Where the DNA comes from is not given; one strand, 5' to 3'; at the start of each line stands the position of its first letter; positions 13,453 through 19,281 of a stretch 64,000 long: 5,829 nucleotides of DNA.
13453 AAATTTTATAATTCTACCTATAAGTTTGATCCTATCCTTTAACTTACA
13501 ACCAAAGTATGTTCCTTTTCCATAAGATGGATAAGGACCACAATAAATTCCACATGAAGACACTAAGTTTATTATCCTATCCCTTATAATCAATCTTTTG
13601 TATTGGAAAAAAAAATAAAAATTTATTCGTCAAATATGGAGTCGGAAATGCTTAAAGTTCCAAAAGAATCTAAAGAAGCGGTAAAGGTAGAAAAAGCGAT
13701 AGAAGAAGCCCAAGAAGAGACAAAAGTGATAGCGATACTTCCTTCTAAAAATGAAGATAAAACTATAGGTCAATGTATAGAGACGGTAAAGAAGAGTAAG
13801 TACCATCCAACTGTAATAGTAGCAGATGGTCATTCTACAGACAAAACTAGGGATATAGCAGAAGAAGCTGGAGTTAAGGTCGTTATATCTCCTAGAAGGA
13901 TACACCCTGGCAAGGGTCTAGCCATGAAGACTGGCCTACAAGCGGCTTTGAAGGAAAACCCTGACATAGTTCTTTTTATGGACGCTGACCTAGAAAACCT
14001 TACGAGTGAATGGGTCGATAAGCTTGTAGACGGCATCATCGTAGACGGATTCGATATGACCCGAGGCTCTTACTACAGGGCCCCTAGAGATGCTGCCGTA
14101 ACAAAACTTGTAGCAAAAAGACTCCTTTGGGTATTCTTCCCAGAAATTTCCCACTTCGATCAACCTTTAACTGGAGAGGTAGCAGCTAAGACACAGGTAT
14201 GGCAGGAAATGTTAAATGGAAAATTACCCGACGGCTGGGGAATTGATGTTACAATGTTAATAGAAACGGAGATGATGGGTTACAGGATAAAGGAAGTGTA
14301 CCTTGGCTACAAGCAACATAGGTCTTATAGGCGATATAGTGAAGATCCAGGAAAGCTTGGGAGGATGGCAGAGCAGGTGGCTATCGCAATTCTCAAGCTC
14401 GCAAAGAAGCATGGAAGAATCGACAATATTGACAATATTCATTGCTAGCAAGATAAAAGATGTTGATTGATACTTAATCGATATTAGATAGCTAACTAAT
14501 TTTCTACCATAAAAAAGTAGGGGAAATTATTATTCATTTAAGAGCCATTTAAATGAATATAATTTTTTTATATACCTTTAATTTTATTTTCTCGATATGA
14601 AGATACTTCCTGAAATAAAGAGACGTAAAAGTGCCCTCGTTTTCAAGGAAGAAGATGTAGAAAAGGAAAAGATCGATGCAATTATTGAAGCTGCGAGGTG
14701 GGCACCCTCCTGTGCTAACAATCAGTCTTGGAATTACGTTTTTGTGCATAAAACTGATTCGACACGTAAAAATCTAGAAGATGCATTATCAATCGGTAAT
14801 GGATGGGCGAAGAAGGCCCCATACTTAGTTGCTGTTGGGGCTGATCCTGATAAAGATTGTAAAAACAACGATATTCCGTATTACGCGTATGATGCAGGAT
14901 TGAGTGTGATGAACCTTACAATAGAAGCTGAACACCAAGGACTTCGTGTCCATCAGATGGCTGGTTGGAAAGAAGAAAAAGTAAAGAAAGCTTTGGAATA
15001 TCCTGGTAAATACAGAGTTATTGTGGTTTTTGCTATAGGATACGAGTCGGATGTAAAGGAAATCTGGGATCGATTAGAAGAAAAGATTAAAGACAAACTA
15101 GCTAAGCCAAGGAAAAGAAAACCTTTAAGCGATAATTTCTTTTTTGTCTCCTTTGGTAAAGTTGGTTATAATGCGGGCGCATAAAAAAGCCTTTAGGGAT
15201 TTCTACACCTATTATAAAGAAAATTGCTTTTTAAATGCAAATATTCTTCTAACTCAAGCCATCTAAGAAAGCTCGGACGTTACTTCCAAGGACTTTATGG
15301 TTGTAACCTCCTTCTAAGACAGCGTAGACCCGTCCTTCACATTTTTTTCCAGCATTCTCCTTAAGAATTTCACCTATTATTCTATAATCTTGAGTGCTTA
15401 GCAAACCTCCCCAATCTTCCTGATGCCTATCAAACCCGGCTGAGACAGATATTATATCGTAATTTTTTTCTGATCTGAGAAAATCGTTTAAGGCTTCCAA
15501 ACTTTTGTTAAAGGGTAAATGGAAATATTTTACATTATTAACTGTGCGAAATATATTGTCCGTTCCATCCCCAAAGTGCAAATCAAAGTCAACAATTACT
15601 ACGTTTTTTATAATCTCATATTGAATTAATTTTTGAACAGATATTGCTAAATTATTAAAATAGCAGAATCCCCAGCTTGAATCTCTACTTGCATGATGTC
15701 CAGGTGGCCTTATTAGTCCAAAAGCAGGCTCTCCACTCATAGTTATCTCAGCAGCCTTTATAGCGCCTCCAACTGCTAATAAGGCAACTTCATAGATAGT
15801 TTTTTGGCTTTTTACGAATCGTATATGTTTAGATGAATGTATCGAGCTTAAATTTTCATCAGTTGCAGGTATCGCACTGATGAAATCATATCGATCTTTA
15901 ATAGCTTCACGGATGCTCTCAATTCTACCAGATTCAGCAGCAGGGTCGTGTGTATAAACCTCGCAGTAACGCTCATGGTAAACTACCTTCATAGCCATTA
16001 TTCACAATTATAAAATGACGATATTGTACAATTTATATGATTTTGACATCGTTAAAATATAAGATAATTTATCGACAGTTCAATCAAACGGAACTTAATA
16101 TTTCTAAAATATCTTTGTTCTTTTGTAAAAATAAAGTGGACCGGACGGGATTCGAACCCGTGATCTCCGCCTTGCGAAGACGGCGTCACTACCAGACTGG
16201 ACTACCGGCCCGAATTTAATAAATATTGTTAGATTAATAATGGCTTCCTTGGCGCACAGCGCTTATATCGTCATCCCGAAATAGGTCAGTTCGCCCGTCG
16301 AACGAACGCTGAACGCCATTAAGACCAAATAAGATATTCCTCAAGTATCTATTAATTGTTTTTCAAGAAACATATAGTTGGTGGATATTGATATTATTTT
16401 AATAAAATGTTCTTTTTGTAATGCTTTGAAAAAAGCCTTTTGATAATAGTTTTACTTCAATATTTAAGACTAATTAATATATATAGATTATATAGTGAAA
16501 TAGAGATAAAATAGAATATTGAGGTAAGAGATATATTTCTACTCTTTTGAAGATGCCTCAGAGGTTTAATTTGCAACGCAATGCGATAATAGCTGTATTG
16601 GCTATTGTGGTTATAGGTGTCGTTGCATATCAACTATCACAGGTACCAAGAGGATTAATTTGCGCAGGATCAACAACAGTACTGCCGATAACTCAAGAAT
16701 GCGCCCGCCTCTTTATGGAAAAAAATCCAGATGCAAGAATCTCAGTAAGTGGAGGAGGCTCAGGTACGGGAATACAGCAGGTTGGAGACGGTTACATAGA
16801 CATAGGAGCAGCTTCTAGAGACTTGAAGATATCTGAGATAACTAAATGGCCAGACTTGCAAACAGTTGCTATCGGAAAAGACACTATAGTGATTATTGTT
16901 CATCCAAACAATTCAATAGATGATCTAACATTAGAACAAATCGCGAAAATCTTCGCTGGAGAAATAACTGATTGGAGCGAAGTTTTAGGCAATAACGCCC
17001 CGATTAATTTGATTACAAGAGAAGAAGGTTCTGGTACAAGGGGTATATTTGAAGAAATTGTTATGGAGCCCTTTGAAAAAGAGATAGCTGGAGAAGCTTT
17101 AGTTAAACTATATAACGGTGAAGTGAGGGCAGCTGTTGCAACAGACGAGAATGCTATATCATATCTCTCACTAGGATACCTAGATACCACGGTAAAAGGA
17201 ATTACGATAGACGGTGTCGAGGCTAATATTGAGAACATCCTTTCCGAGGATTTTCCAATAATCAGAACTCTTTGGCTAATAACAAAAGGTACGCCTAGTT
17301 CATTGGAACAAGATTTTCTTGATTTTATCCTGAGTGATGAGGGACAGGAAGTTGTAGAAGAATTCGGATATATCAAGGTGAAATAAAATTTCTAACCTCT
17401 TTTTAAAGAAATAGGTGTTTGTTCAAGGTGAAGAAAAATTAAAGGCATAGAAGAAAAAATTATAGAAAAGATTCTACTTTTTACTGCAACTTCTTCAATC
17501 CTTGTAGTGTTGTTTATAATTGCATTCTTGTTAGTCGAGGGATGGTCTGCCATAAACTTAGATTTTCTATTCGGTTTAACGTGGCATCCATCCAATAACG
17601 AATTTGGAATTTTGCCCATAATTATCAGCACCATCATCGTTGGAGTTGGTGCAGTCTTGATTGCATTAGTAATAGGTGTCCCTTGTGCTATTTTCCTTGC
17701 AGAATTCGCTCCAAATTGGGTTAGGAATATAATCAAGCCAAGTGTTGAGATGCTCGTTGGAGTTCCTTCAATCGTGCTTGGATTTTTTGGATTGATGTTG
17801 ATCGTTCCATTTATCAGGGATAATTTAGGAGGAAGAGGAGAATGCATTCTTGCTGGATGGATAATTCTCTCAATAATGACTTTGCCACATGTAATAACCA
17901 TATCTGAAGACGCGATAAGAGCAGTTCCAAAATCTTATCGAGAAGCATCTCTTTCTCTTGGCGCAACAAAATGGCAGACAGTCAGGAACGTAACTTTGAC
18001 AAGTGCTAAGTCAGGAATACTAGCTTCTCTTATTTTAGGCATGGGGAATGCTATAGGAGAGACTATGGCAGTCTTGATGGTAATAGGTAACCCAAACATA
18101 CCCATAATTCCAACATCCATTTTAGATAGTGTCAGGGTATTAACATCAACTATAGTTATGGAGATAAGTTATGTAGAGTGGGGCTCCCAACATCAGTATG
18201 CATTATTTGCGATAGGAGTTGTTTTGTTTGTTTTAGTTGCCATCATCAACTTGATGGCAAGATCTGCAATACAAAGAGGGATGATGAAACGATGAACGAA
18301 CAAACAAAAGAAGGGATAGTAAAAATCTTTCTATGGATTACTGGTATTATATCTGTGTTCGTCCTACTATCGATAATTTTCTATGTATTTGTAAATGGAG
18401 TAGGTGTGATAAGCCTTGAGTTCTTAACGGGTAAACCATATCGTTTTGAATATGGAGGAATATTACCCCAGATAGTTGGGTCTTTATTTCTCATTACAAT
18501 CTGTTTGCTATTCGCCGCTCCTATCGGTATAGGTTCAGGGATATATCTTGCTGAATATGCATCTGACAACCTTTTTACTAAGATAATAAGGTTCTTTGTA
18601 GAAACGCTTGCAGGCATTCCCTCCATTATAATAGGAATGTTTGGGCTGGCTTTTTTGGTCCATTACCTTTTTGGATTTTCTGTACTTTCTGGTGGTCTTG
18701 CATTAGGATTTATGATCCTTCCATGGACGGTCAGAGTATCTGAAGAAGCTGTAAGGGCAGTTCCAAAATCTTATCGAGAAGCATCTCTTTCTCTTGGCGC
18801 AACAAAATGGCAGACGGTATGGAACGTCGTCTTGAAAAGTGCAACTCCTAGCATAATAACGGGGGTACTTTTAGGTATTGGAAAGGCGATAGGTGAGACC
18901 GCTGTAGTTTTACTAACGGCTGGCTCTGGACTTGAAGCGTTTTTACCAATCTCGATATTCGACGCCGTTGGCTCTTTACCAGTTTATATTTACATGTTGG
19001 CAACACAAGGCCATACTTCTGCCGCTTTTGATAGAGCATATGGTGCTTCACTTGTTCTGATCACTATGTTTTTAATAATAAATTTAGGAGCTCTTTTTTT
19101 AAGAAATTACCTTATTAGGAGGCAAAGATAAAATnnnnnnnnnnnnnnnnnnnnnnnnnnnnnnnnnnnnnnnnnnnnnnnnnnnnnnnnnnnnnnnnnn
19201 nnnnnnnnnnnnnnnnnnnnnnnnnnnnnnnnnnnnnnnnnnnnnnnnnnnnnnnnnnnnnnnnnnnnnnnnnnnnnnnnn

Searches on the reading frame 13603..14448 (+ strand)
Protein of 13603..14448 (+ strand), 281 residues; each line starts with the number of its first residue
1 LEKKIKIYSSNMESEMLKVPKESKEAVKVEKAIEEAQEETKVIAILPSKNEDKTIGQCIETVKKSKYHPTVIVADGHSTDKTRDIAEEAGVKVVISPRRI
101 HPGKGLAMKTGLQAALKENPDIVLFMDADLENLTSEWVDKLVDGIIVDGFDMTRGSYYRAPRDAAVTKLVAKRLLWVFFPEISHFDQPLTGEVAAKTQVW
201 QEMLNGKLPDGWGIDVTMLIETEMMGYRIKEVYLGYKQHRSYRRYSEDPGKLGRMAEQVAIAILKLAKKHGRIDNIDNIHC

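Call 90: search_protein_families(library=pfam, proteins=[window:13603-14448:+], max_evalue=0.001)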
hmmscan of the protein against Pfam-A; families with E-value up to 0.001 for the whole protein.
window:13603-14448:+ (281 aa): 3 families
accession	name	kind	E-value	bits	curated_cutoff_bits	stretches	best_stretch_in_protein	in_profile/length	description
PF00535.33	Glycos_transf_2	-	3.1e-19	70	23.3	1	45-172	3-130/168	Glycosyl transferase family 2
PF21969.2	MGS_GT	-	3e-14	53.5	27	1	85-242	52-220/239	Mannosylglycerate synthase, GT domain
PF13641.12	Glyco_tranf_2_3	-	0.00016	22.2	27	1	43-129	4-96/230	Glycosyltransferase like family 2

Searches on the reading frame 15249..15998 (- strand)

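Call 90: search_protein_families(library=pfam, proteins=[window:15249-15998:-], max_evalue=0.001)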
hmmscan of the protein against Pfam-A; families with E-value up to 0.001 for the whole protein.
window:15249-15998:- (249 aa): 1 family
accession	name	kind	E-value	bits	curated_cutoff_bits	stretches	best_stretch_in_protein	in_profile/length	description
PF00850.24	Hist_deacetyl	-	2.3e-43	149.1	27.9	2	27-159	9-170/298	Histone deacetylase domain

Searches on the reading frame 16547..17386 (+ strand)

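Call 90: search_protein_families(library=pfam, proteins=[window:16547-17386:+], max_evalue=0.001)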
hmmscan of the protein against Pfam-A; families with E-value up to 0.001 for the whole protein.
window:16547-17386:+ (279 aa): 4 families
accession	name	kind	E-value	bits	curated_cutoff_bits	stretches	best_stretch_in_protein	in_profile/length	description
PF12849.12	PBP_like_2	-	8.9e-41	140.8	27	1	38-265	13-267/267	PBP superfamily domain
PF12727.12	PBP_like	-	1.2e-12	47.8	27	1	53-214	1-156/193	PBP superfamily domain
PF13531.11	SBP_bac_11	-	6e-10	39.7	25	1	43-275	7-226/227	Bacterial extracellular solute-binding protein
PF03466.25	LysR_substrate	-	5e-06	26.5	28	1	38-123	10-89/209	LysR substrate binding domain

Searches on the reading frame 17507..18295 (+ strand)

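Call 90: search_protein_families(library=pfam, proteins=[window:17507-18295:+], max_evalue=0.001)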
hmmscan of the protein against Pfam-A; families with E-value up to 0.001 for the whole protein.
window:17507-18295:+ (262 aa): 1 family
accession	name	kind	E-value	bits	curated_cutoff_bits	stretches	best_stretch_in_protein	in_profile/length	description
PF00528.27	BPD_transp_1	-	5.9e-23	82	26.4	1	57-252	1-176/184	Binding-protein-dependent transport system inner membrane component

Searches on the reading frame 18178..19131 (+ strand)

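Call 90: search_protein_families(library=pfam, proteins=[window:18178-19131:+], max_evalue=0.001)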
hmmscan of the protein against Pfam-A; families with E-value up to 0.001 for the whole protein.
window:18178-19131:+ (317 aa): 1 family
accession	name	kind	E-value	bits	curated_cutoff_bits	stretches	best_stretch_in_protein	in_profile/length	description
PF00528.27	BPD_transp_1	-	2.7e-25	89.6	26.4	1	117-317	1-183/184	Binding-protein-dependent transport system inner membrane component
